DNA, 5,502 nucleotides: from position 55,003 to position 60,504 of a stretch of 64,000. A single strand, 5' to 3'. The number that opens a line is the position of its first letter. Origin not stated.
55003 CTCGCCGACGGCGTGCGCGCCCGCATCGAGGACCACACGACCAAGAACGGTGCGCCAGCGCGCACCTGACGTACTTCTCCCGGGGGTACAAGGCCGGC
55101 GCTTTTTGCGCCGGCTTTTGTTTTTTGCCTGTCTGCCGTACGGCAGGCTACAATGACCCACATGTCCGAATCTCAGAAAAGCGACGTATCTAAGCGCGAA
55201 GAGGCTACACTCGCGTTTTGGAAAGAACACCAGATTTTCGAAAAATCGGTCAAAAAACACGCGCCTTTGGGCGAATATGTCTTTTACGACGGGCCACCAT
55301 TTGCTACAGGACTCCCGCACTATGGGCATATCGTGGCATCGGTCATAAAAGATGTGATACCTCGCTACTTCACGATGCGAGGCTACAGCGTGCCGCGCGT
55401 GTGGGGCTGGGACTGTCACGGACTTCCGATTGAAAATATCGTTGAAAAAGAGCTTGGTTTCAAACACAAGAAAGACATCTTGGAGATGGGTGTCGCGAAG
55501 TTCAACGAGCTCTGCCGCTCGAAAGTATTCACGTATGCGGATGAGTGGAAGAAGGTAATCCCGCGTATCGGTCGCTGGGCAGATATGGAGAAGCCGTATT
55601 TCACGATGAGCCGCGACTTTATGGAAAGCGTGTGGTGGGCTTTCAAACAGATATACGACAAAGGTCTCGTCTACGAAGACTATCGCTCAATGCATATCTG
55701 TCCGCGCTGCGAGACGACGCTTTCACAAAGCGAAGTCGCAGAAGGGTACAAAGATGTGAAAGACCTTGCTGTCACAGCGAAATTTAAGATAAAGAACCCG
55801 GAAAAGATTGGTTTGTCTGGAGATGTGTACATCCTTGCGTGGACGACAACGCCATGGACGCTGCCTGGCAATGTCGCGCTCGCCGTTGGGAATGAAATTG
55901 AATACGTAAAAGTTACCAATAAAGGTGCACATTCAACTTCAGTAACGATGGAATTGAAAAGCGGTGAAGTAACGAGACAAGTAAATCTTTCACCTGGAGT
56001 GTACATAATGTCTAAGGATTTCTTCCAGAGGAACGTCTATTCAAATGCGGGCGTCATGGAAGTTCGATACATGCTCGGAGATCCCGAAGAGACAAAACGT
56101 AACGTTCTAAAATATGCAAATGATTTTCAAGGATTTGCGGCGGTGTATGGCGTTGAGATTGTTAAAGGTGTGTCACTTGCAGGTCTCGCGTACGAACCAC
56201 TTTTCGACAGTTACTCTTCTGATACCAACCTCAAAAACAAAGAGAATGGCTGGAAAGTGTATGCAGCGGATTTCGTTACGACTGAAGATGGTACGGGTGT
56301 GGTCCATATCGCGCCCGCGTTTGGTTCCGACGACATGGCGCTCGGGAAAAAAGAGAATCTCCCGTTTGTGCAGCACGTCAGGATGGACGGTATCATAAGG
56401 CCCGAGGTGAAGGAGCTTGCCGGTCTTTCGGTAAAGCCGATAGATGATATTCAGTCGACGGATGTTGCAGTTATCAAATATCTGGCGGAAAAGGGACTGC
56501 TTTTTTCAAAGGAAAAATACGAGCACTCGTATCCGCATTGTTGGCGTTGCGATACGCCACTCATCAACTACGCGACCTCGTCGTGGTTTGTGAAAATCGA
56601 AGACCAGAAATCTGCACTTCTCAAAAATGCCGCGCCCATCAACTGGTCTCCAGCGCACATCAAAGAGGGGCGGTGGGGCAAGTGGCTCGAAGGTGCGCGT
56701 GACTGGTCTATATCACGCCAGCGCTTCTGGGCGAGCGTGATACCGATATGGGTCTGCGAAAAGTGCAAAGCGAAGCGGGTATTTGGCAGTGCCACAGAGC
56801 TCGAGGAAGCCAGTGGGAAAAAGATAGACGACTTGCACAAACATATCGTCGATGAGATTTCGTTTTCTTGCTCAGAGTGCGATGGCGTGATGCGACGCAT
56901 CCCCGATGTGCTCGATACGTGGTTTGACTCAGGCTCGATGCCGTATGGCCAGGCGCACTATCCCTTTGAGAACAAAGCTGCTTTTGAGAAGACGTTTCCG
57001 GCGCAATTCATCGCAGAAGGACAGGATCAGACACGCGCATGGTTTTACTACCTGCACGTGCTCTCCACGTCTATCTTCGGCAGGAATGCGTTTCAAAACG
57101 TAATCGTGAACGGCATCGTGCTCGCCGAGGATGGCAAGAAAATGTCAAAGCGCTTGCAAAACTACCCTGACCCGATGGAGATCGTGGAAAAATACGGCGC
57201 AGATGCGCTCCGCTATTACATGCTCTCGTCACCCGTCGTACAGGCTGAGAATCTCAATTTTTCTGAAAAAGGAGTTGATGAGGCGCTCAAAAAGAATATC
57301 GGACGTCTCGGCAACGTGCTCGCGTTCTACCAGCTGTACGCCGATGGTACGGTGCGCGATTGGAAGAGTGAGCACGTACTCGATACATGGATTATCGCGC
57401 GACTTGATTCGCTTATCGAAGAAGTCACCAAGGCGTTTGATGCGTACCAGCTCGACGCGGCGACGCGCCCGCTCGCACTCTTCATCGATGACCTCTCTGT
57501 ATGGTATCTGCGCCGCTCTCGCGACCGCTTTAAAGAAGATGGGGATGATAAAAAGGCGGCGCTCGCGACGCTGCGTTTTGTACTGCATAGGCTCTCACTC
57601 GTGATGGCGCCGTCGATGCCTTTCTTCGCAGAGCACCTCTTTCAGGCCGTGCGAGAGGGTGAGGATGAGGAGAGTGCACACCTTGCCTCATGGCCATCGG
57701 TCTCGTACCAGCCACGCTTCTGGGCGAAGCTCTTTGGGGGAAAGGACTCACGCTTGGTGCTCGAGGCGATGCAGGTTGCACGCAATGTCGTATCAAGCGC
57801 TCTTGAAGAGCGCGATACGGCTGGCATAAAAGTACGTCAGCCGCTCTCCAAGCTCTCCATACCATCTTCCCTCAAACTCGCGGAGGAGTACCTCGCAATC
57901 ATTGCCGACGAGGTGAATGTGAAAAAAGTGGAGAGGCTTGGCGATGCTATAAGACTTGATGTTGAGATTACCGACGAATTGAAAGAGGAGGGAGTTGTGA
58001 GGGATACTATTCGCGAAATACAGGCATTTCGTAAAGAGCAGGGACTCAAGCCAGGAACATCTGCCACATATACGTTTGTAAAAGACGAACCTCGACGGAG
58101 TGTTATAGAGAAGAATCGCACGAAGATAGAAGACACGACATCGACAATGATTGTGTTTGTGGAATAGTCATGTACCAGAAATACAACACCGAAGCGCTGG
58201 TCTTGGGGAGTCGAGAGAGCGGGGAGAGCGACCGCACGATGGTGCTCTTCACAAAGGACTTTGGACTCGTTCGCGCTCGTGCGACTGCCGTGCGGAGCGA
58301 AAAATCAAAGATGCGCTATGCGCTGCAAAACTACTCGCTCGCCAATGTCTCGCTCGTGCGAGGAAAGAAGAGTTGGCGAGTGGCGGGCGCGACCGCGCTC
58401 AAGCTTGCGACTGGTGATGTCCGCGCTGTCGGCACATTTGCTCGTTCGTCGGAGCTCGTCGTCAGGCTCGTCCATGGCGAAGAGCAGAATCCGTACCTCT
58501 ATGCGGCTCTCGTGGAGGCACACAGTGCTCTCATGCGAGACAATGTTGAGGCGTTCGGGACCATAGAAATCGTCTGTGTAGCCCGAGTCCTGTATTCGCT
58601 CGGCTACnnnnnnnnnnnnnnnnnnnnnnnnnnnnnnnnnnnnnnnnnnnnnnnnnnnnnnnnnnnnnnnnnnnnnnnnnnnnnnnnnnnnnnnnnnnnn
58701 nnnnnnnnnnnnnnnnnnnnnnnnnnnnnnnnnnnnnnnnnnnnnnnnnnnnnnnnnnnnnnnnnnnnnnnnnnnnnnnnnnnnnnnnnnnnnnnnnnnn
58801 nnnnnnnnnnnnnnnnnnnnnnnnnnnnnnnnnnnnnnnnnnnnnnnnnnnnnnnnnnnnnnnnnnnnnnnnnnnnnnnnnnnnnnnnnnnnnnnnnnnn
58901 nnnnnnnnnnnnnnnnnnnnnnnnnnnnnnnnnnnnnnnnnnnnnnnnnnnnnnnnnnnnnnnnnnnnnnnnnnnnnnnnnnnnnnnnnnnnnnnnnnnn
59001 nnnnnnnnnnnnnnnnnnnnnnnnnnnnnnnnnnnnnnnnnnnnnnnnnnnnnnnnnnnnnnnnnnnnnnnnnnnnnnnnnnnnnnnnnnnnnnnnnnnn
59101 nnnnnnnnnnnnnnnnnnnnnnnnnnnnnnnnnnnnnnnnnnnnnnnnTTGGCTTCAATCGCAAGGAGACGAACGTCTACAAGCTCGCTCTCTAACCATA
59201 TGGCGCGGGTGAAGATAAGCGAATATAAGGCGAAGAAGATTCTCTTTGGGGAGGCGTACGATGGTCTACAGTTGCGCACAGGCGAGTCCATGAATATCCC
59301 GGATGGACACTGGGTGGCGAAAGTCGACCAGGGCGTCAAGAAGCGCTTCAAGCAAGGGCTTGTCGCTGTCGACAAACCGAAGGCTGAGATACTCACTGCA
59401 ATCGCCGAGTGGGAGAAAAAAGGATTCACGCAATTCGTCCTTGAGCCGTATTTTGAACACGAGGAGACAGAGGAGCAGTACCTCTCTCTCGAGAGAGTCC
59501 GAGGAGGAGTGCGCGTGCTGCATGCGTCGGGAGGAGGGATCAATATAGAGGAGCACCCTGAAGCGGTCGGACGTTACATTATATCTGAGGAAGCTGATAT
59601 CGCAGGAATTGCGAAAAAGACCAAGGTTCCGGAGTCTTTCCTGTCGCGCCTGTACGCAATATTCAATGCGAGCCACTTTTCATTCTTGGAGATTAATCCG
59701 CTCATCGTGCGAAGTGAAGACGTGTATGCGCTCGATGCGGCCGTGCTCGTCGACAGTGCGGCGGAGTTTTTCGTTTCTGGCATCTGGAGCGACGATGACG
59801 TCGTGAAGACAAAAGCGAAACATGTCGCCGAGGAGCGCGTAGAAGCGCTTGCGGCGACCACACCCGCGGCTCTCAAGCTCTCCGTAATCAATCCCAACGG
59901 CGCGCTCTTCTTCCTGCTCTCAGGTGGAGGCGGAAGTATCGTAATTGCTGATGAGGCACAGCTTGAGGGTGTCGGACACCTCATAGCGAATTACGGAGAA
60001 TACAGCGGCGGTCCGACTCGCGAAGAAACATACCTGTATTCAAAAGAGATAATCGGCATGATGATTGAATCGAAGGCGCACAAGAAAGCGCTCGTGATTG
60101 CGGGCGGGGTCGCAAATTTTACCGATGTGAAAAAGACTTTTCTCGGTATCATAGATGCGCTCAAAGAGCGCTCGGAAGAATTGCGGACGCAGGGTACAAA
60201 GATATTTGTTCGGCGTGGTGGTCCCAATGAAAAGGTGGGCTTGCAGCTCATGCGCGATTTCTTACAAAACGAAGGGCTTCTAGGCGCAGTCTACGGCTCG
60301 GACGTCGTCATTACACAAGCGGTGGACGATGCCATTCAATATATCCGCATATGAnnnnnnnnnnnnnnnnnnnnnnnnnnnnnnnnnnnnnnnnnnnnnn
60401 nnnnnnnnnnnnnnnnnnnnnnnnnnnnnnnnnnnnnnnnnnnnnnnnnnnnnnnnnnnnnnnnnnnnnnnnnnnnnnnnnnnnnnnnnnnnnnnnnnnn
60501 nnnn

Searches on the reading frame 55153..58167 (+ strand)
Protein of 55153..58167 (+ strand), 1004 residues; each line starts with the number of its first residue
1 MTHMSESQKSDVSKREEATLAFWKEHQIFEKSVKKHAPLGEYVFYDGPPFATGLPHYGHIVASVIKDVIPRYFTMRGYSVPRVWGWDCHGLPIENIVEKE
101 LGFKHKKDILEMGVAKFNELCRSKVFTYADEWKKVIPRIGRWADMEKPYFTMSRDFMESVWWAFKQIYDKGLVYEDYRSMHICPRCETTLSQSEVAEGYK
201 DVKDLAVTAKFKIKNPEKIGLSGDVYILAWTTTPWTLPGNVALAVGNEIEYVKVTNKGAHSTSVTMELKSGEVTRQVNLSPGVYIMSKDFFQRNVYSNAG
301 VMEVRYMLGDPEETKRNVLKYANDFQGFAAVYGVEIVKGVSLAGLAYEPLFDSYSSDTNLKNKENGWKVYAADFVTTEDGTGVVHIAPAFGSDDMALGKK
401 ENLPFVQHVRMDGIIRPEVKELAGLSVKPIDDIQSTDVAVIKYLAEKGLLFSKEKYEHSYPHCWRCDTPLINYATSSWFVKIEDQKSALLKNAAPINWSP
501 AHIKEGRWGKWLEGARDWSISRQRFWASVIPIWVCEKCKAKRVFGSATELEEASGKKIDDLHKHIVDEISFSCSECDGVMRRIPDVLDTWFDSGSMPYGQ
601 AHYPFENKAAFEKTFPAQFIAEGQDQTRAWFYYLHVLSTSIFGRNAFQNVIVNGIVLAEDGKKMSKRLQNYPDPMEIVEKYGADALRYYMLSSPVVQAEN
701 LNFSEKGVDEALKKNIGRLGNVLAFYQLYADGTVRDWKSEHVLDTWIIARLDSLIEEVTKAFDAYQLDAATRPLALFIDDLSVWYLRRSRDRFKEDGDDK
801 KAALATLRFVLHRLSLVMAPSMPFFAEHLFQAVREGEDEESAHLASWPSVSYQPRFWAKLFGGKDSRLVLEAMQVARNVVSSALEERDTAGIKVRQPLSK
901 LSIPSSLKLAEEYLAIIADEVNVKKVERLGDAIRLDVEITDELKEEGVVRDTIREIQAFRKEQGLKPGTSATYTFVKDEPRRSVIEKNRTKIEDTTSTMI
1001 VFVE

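Call 68: search_protein_families(library=pfam, proteins=[window:55153-58167:+], max_evalue=0.001)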
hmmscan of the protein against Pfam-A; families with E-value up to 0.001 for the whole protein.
window:55153-58167:+ (1004 aa): 5 families
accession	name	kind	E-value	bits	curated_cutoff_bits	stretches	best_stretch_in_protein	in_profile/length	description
PF00133.28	tRNA-synt_1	-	3e-137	458.2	22.7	1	20-701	3-413/414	tRNA synthetases class I (I, L, M and V)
PF08264.19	Anticodon_1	-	3.9e-29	101.9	25.1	1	744-900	1-146/148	Anticodon-binding domain of tRNA ligase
PF09334.17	tRNA-synt_1g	-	5.8e-17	62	20.1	2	49-195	8-135/391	tRNA synthetases class I (M)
PF19302.4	DUF5915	-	4e-10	40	27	1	905-997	73-166/195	Domain of unknown function (DUF5915)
PF01406.26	tRNA-synt_1e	-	7e-07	29.3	27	1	638-711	229-299/301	tRNA synthetases class I (C) catalytic domain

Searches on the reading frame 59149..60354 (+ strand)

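Call 68: search_protein_families(library=pfam, proteins=[window:59149-60354:+], max_evalue=0.001)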
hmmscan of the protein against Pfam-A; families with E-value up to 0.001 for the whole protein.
window:59149-60354:+ (401 aa): 3 families
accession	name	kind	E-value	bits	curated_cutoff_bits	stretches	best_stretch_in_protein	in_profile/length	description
PF16114.10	Citrate_bind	-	2.4e-50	171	26.8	1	227-397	6-176/177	ATP citrate lyase citrate-binding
PF24948.1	Citrate_synth_N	-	1.3e-27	97.2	83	1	16-213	16-232/232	ATP-citrate synthase ATP-grasp domain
PF08442.15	ATP-grasp_2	-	0.00062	19.9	29.5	0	108-186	105-201/202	ATP-grasp domain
